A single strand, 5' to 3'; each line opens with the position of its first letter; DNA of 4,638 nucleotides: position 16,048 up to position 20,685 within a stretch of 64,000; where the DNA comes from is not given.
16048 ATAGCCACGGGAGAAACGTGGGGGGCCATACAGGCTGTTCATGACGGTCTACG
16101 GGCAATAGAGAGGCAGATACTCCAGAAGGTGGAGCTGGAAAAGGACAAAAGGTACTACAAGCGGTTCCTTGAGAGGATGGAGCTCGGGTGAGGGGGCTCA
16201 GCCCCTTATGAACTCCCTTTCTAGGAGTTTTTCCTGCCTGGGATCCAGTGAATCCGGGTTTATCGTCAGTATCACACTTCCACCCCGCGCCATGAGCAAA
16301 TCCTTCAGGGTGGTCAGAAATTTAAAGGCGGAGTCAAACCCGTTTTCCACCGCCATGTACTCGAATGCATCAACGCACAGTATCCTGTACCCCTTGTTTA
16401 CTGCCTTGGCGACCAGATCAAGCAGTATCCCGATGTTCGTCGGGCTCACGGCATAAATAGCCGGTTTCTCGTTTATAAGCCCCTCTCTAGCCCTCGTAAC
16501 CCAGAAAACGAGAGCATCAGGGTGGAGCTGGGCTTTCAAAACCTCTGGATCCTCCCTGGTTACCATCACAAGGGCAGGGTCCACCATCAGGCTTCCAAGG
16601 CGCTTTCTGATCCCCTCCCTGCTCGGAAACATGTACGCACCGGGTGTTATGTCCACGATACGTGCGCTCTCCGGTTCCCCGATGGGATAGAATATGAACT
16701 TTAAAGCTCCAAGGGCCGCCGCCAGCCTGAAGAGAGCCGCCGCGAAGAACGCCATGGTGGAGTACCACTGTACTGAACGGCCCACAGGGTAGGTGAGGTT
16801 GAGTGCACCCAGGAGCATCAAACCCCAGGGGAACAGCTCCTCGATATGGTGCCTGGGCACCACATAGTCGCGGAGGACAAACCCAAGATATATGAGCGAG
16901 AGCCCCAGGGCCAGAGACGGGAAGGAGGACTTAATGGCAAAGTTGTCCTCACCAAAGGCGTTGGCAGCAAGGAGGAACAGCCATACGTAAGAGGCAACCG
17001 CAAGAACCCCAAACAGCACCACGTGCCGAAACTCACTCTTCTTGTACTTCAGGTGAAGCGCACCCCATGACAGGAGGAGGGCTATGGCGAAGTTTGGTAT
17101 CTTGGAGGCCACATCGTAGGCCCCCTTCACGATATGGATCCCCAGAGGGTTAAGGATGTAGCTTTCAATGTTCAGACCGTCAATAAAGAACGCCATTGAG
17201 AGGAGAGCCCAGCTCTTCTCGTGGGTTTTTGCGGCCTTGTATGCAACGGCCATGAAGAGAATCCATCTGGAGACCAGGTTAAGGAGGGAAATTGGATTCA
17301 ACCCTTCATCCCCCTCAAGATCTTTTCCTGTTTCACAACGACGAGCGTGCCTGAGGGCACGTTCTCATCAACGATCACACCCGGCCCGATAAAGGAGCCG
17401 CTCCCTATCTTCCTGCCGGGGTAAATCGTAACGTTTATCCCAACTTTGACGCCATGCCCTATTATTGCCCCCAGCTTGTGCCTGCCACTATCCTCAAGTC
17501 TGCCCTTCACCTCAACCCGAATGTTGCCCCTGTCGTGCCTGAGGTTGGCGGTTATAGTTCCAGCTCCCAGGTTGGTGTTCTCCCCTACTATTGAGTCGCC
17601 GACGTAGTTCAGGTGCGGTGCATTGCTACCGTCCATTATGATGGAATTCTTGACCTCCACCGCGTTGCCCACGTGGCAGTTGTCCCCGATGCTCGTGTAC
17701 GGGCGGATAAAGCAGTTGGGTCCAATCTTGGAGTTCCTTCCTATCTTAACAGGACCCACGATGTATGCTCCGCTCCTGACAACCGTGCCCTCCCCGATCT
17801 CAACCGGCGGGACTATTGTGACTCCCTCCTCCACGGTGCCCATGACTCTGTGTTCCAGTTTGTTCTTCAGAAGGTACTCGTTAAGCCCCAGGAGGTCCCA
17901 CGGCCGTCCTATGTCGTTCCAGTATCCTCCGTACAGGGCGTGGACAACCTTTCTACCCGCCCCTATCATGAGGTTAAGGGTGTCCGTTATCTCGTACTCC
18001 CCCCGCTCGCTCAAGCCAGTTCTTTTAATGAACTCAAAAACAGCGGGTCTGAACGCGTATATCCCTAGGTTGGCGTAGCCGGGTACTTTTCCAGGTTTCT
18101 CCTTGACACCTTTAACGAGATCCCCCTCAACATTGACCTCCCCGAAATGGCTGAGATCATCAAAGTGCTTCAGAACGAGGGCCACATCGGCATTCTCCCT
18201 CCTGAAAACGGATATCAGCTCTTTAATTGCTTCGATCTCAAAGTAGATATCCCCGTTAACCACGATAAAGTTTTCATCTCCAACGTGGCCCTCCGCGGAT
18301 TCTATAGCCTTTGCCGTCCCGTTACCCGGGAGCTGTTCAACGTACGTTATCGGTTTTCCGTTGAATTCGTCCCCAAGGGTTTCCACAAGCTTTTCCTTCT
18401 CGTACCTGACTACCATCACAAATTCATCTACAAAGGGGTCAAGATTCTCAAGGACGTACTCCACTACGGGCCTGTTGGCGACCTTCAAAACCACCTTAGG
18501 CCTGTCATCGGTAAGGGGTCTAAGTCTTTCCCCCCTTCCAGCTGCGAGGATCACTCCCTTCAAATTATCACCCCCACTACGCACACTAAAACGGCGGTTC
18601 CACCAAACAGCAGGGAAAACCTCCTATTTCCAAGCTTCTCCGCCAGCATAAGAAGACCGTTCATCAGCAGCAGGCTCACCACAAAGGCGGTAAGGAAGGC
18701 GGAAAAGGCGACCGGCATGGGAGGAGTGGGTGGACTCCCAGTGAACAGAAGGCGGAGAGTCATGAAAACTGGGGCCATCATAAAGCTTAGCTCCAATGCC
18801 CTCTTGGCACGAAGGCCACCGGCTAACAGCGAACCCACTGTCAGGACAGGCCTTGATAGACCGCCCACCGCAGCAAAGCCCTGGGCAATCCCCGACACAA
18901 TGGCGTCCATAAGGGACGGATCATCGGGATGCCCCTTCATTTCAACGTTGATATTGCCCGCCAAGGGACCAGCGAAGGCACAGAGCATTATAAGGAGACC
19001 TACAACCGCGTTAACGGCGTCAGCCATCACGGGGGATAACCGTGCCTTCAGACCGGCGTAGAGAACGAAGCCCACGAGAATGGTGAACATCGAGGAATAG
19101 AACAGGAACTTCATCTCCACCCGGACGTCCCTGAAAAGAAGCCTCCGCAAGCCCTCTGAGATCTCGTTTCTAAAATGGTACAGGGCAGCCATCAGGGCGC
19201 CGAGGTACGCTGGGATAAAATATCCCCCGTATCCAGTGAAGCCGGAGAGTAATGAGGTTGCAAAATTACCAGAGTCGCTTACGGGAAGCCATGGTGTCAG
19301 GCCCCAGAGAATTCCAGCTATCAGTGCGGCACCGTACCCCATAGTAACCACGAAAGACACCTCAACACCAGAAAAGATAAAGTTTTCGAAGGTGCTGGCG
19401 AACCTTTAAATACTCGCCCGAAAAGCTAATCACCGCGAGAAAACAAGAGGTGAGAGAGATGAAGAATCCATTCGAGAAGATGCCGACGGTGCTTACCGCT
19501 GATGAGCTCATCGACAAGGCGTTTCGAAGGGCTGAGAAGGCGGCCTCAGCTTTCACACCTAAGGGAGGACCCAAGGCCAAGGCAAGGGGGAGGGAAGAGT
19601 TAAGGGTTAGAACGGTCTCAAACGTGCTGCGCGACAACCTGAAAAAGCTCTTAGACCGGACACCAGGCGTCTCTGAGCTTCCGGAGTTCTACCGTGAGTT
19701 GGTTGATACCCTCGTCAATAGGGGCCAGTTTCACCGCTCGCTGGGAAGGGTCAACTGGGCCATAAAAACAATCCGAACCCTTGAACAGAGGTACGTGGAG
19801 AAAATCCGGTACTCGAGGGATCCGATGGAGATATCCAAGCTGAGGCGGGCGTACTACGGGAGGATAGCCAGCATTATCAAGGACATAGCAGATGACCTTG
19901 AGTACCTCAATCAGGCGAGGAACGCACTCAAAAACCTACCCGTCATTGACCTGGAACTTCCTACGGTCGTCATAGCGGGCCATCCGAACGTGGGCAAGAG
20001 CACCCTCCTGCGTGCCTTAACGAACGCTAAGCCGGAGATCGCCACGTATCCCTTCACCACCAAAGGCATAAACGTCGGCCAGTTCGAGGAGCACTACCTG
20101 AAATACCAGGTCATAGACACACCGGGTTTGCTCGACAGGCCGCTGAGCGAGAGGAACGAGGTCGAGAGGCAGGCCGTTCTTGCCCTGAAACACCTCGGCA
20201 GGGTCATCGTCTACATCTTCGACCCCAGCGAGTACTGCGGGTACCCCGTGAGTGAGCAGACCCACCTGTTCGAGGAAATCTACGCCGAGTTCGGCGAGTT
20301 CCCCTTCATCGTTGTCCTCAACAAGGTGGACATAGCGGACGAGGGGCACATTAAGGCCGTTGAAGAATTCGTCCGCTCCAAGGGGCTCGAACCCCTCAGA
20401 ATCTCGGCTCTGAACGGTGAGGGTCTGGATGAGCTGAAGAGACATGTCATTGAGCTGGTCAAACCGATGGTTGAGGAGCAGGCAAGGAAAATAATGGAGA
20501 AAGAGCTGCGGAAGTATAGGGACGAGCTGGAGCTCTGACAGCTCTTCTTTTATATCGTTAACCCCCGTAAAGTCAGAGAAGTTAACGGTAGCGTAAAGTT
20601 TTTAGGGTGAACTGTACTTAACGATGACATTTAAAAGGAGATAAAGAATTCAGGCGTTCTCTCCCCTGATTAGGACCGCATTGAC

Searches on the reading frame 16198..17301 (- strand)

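Call 32: search_protein_families(library=pfam, proteins=[window:16198-17301:-], max_evalue=0.001)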
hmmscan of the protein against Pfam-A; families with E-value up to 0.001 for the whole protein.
window:16198-17301:- (367 aa): 1 family
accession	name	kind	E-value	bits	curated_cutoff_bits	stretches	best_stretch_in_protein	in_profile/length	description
PF05763.18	DUF835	-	2e-28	99.3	33.1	1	242-364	20-136/136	Protein of unknown function (DUF835)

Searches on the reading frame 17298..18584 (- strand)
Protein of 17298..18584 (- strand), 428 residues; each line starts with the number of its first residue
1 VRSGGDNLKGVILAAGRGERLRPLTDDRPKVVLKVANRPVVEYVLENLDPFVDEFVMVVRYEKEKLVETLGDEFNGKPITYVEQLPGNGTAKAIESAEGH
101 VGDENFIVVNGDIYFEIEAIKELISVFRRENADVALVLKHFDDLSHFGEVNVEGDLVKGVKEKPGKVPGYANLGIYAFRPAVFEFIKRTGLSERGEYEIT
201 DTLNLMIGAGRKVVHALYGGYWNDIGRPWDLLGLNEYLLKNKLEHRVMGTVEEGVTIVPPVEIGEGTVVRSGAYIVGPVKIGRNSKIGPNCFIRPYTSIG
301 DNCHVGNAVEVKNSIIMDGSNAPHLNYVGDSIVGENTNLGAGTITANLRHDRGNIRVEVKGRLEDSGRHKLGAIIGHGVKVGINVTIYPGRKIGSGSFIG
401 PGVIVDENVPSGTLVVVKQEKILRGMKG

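Call 32: search_protein_families(library=pfam, proteins=[window:17298-18584:-], max_evalue=0.001)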
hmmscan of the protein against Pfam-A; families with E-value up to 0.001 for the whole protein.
window:17298-18584:- (428 aa): 5 families
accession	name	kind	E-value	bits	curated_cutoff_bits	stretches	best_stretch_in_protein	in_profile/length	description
PF00483.29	NTP_transferase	-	1.6e-37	129.8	21.2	1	9-239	1-243/245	Nucleotidyl transferase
PF00132.30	Hexapep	-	8.9e-21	73.1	27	2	279-312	2-35/36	Bacterial transferase hexapeptide (six repeats)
PF12804.13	NTP_transf_3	-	2.6e-16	60.7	27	1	10-137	1-121/160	MobA-like NTP transferase domain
PF25084.1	LbH_EIF2B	-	8.9e-12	45.4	54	1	269-343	12-85/105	EIF2B subunit epsilon LbH domain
PF14602.12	Hexapep_2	-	3.4e-07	30.3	27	1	278-307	1-28/34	Hexapeptide repeat of succinyl-transferase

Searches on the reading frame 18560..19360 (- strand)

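Call 32: search_protein_families(library=pfam, proteins=[window:18560-19360:-], max_evalue=0.001)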
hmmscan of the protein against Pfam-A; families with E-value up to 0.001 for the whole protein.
window:18560-19360:- (266 aa): 1 family
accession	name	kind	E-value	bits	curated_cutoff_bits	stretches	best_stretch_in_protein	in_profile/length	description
PF02673.24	BacA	-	1.3e-24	87.8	33.4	1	12-249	1-248/257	Bacitracin resistance protein BacA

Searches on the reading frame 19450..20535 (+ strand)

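Call 32: search_protein_families(library=pfam, proteins=[window:19450-20535:+], max_evalue=0.001)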
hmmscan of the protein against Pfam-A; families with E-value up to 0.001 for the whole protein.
window:19450-20535:+ (362 aa): 10 families
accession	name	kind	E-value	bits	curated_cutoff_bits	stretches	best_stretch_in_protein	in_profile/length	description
PF17835.6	NOG1_N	-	5.5e-36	124.5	22.9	1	8-167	1-160/160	NOG1 N-terminal helical domain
PF06858.20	NOG1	-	1.1e-23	83.1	27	1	237-294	1-58/58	Nucleolar GTP-binding protein 1 (NOG1)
PF01926.29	MMR_HSR1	-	6e-21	75.1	21.9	1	172-292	1-113/113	50S ribosome-binding GTPase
PF02421.24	FeoB_N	-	9.9e-17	61.3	27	1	172-332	2-155/156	Ferrous iron transport protein B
PF03193.22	RsgA_GTPase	-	3.5e-09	37.2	30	0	280-333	50-104/174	RsgA GTPase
PF00009.33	GTP_EFTU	-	1.1e-07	32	26.5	0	207-338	59-187/188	Elongation factor Tu GTP binding domain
PF10662.15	PduV-EutP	-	1.3e-05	25.5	21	1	173-333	4-141/143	Ethanolamine utilisation - propanediol utilisation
PF03029.23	ATP_bind_1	-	3.5e-05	24.2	27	0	217-332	91-202/240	Conserved hypothetical ATP binding protein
PF00071.28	Ras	-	7.5e-05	22.8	21.6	1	173-335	2-158/162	Ras family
PF13191.12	AAA_16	-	0.00019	22.4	32.6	0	167-316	21-164/167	AAA ATPase domain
